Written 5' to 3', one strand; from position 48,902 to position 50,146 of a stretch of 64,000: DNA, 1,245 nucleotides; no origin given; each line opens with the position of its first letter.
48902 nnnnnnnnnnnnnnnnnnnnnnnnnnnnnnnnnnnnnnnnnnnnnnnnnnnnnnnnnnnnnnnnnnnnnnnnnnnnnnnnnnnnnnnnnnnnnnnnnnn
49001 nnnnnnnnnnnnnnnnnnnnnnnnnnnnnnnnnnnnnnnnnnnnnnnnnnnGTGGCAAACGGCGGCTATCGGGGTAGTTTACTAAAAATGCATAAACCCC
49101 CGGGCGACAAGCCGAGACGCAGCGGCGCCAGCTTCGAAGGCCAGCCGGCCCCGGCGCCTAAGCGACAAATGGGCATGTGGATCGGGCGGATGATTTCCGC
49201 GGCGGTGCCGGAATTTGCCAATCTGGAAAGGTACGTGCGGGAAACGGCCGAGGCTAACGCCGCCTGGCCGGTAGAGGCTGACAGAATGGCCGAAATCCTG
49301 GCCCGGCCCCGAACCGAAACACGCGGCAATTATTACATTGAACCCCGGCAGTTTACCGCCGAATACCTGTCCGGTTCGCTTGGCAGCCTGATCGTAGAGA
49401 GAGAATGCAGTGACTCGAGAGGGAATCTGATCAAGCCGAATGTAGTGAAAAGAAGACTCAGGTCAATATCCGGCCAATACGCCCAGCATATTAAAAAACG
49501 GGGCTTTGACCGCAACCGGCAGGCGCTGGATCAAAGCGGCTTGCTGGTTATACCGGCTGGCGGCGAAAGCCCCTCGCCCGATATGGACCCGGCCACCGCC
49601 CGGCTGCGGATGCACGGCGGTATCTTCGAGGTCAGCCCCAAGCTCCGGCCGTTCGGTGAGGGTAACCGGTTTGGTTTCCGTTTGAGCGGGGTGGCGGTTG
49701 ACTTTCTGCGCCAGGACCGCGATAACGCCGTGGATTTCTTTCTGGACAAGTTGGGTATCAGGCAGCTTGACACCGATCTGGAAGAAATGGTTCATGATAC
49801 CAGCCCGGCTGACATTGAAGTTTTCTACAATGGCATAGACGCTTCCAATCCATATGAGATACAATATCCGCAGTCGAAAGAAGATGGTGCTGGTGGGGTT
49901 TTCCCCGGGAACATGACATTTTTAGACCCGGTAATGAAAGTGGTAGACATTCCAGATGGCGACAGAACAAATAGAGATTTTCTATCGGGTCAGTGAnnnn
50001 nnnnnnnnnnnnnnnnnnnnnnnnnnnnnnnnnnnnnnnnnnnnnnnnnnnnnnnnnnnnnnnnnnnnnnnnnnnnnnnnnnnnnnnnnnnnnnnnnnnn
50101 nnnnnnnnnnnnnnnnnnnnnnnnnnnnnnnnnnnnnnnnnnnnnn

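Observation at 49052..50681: Overlapping two-gene module of unknown function with patchy low GC, between sbcB and uvrA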

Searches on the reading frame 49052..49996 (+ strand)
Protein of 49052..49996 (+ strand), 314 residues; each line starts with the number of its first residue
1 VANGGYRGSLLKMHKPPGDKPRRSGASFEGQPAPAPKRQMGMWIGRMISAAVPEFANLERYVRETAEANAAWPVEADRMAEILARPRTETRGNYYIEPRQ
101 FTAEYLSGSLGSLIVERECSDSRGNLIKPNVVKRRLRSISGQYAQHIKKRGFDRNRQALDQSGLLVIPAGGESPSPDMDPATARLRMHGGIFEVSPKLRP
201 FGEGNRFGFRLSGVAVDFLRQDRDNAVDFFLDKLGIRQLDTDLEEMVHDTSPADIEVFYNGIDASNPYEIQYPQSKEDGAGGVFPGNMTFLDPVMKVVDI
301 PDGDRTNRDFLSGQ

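Call 3: search_protein_families(library=pfam, proteins=[window:49052-49996:+], max_evalue=1)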
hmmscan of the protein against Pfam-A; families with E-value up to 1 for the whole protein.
window:49052-49996:+ (314 aa): 0 families

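Call 4: search_protein_families(library=padloc, proteins=[window:49052-49996:+], max_evalue=1)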
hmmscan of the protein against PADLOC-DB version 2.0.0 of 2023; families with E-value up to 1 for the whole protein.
window:49052-49996:+ (314 aa): 0 families

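Call 5: search_protein_families(library=ncbifam, proteins=[window:49052-49996:+], max_evalue=1)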
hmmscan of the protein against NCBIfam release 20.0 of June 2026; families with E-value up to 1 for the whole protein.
window:49052-49996:+ (314 aa): 0 families

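Call 7: find_homologous_proteins(query=window:49052-49996:+)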
Query window:49052-49996:+ (314 aa): 1 proteins with E <= 0.001 among 3003 candidates.
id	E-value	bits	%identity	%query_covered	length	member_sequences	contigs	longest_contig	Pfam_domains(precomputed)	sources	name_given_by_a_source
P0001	2.5e-208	709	99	100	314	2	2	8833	-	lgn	-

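Call 9: find_encoding_contigs(protein=P0001, flank=10000)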
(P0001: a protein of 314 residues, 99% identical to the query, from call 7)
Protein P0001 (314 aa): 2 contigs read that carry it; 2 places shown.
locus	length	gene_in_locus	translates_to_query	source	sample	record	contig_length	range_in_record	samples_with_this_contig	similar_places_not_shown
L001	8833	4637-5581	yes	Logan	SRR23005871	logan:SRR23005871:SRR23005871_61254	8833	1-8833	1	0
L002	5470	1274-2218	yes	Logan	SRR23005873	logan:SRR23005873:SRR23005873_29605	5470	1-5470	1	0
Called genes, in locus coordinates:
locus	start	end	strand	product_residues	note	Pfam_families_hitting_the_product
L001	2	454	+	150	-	?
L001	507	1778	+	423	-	PF01018:GTP1_OBG, PF00009:GTP_EFTU (faint), PF01926:MMR_HSR1, PF02421:FeoB_N, PF09269:DUF1967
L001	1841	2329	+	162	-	-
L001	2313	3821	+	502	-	PF00929:RNase_T, PF08411:ExoI_SH3, PF26016:ExoI_C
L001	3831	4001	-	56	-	-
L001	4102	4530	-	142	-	PF09656:PGPGW (weak)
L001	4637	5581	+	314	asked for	-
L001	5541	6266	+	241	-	-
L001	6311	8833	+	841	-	?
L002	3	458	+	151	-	?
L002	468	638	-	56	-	-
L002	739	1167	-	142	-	PF09656:PGPGW (weak)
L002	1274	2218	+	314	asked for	-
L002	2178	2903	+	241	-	-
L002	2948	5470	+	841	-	?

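Call 38: search_solved_structures(query=A1, max_evalue=10, show_alignments=2)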
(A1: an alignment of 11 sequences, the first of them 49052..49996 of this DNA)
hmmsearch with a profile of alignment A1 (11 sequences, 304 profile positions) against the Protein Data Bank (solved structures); distinct sequences matched with E-value up to 10: 6.
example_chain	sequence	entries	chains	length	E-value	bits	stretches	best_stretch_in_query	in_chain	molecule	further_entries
2r2a_A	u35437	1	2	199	0.45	12.8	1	213-276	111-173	Uncharacterized protein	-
2apg_A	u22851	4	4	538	2.1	10.6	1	172-215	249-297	tryptophan halogenase PrnA | tryptophan halogenase, PrnA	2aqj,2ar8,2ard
2jkc_A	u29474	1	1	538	2.1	10.6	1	172-215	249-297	Flavin-dependent tryptophan halogenase PrnA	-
4z43_A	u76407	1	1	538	2.1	10.6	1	172-215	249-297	Flavin-dependent tryptophan halogenase PrnA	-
4z44_A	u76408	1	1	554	2.1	10.5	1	172-215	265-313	Flavin-dependent tryptophan halogenase PrnA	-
7pbk_A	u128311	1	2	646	2.2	10.5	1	119-175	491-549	DNA polymerase I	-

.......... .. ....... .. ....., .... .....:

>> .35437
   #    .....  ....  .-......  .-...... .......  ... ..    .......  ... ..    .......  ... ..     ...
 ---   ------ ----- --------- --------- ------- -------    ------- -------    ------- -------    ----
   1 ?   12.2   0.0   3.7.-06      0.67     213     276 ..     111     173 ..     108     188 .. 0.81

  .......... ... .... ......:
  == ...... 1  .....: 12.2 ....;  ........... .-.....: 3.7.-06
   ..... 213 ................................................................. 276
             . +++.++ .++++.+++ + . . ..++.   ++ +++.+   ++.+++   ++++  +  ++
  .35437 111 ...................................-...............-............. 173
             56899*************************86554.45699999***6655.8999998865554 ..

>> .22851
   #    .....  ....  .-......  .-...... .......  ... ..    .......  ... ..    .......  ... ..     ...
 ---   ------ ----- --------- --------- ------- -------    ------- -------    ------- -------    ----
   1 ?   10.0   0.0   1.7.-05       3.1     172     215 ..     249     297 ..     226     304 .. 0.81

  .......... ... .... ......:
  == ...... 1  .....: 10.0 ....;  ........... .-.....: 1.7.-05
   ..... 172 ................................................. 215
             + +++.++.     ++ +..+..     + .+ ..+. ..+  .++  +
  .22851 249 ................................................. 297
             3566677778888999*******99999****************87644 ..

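Call 40: search_protein_families(library=pfam, alignment_id=A1, max_evalue=10)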
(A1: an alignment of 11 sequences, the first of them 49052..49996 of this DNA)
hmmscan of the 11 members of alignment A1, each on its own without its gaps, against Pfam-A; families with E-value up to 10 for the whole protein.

A. member 1, window:49052-49996:+ (314 aa): 0 families

B. families by the number of members that match (of 11 scanned): 4 families
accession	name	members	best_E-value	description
PF12776.13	Myb_DNA-bind_3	1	0.013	Myb/SANT-like DNA-binding domain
PF11250.13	FAF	1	0.034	Fantastic Four meristem regulator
PF20988.2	SidF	1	0.078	Phosphoinositide phosphatase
PF02834.22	LigT_PEase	1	0.22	LigT like Phosphoesterase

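Call 52: predict_structure(alignment_id=A1)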
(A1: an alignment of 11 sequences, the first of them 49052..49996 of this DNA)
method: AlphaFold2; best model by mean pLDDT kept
length: 314 residues; sequences in the alignment: 11
mean_pLDDT: 75.1   pTM: 0.69
mean pLDDT of the five models: 75.1, 74.8, 73.7, 73.3, 72.0
residues with pLDDT >= 90: 63; 70-90: 167; 50-70: 24; < 50: 60
segments of 3 or more residues with pLDDT < 50: 1-33, 166-177, 277-280, 304-314
pLDDT, mean of each block of 10 residues (from residue 1): 31 33 36 61 90 85 91 87 81 91 87 88 85 93 89 72 52 50 77 84 86 87 91 89 84 82 87 62 72 88 51 38
secondary structure, 60 per line:
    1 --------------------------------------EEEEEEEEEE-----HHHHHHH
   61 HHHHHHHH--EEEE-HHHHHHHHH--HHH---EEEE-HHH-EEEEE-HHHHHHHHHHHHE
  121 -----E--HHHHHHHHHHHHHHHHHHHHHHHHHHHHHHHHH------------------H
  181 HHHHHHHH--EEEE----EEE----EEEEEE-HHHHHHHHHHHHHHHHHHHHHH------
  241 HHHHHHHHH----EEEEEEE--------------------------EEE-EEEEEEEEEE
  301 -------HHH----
elements in order: E39-48 H54-68 E71-74 H76-84 E93-96 E102-106 H108-119 H129-161 H180-188 E191-194 E199-201 E206-211 H213-234 H241-249 E254-260 E287-289 E291-300

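Call 57: fold_search(model_id=the predicted structure, library=pdb)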
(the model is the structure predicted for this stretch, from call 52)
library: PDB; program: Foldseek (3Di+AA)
matches with E <= 10: 73; with E <= 0.001: 0
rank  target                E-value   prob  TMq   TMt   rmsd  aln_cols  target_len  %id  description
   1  7aor_ar               2.6e-01  0.20  0.26  0.30  16.6       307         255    9  mt-SSU from Trypanosoma cruzi in complex with mt-IF-3. (released 2021-04-28)
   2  6d31                  3.2e-01  0.20  0.26  0.37   9.0       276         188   10  Structure of human Usb1 with adenosine 5'-monophosphate (released 2018-09-05)
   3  4h7w                  3.4e-01  0.16  0.26  0.36   9.5       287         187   11  Crystal Structure of Human C16orf57 (released 2013-02-06)
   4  5v1m                  4.1e-01  0.14  0.25  0.35   9.8       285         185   10  Structure of human Usb1 with uridine 5'-monophosphate (released 2017-08-16)
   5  2fsq                  5.2e-01  0.16  0.26  0.33  12.7       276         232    9  Crystal Structure of the Conserved Protein of Unknown Function ATU0111 from Agrobacterium tumefaciens str. C58 (released 2006-03-07)
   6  8tuk                  6.2e-01  0.30  0.34  0.36   9.9       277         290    9  Alvinella ASCC1 KH and Phosphodiesterase/Ligase Domain (released 2024-07-10)
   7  6d2z_A                7.4e-01  0.08  0.17  0.24  19.7       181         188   14  Structure of human Usb1 with uridine-adenosine, inactive H208Q mutant (released 2018-09-05)
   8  5kbg_B                7.8e-01  0.04  0.11  0.15  16.4       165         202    8  CRYSTAL STRUCTURE OF THE AROMATIC SENSOR DOMAIN OF MOPR IN COMPLEX WITH OCRESOL (released 2016-07-13)
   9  6hiw_DQ               9.9e-01  0.08  0.18  0.20  20.1       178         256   12  Cryo-EM structure of the Trypanosoma brucei mitochondrial ribosome - This entry contains the complete small mitoribos (released 2018-09-26)
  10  8tly_A                1.0e+00  0.13  0.28  0.35  10.1       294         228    8  Human ASCC1 Phosphodiesterase/Ligase Domain (released 2024-07-10)
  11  5jj2                  1.1e+00  0.12  0.24  0.34  13.5       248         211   11  Crystal structure of the central domain of human AKAP18 gamma/delta in complex with malonate (released 2016-08-03)
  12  2vfk                  1.7e+00  0.06  0.22  0.32  17.9       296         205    9  AKAP18 delta central domain - AMP (released 2008-05-06)
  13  2vfy                  1.8e+00  0.10  0.26  0.38  13.3       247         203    8  AKAP18 delta central domain (released 2008-05-06)
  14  3j4q_A                1.8e+00  0.08  0.26  0.35  18.2       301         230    8  Pseudo-atomic model of the AKAP18-PKA complex in a bent conformation derived from electron microscopy (released 2013-11-13)
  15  5kbh_A                2.1e+00  0.04  0.13  0.17  15.9       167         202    7  CRYSTAL STRUCTURE OF THE AROMATIC SENSOR DOMAIN OF MOPR IN COMPLEX WITH 3-CHLORO-PHENOL (released 2016-07-13)
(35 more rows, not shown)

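Call 64: fold_search(model_id=the predicted structure, library=viral)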
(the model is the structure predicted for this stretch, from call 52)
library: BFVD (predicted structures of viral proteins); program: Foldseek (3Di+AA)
matches with E <= 10: 103; with E <= 0.001: 0
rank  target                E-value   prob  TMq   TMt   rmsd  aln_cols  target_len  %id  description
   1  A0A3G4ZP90            6.9e-02  0.51  0.26  0.26  11.5       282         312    9  DUF1868 domain-containing protein [Terrestrivirus sp.]
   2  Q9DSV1                6.9e-02  0.30  0.25  0.32  12.5       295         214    8  Uncharacterized protein (Fragment) [Diadromus pulchellus ascovirus 4a]
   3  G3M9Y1                1.1e-01  0.54  0.30  0.43   9.9       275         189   10  Gp240 [Bacillus phage G]
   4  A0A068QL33            1.1e-01  0.33  0.28  0.36  10.2       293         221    7  DUF1868 domain-containing protein [Armadillidium vulgare iridescent virus]
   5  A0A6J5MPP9            1.9e-01  0.09  0.11  0.11  28.1       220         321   13  Uncharacterized protein [uncultured Caudovirales phage]
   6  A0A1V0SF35            2.2e-01  0.13  0.25  0.31  15.8       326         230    6  Uncharacterized protein [Hokovirus HKV1]
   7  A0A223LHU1            2.7e-01  0.12  0.15  0.27  17.5       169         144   17  Anti-CBASS protein Acb1 [Erwinia phage vB_EamM_RisingSun]
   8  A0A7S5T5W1            4.0e-01  0.33  0.25  0.42  11.3       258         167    8  (no name in the UniProt tables at hand)
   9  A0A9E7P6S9            4.3e-01  0.25  0.26  0.11  12.4       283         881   10  (no name in the UniProt tables at hand)
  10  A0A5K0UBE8            5.1e-01  0.10  0.22  0.21  22.0       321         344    8  Uncharacterized protein [Yasminevirus sp. GU-2018]
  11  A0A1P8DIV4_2          6.9e-01  0.11  0.22  0.09  13.3       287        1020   11  (no name in the UniProt tables at hand)
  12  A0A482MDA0            7.3e-01  0.10  0.16  0.24  10.5       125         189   14  (no name in the UniProt tables at hand)
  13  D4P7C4                8.7e-01  0.08  0.18  0.12  14.6       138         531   12  Gp013 [Rhodococcus phage ReqiPepy6]
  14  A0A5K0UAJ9            9.8e-01  0.04  0.09  0.13  16.6        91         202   18  Uncharacterized protein (Fragment) [Yasminevirus sp. GU-2018]
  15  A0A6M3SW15            1.0e+00  0.08  0.21  0.19  13.7       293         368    9  (no name in the UniProt tables at hand)
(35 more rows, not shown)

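Call 82: search_protein_families(library=phrogs, alignment_id=A1, max_evalue=0.1)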
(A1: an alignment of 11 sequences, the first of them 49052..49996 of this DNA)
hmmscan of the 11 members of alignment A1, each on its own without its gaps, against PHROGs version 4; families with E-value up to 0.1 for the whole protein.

A. member 1, window:49052-49996:+ (314 aa): 0 families

B. families by the number of members that match (of 11 scanned): 0 families

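Call 88: search_dna_similar(query=window:49052-49993:+, collection=phages, mode=protein, max_evalue=0.01, max_rows=5)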
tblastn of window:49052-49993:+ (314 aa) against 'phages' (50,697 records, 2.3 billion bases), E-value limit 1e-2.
No match.

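Call 90: search_dna_similar(query=window:49052-49993:+, collection=plasmids, mode=protein, max_evalue=0.01, max_rows=5)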
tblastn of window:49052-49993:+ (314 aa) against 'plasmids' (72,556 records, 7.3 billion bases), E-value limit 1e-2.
No match.
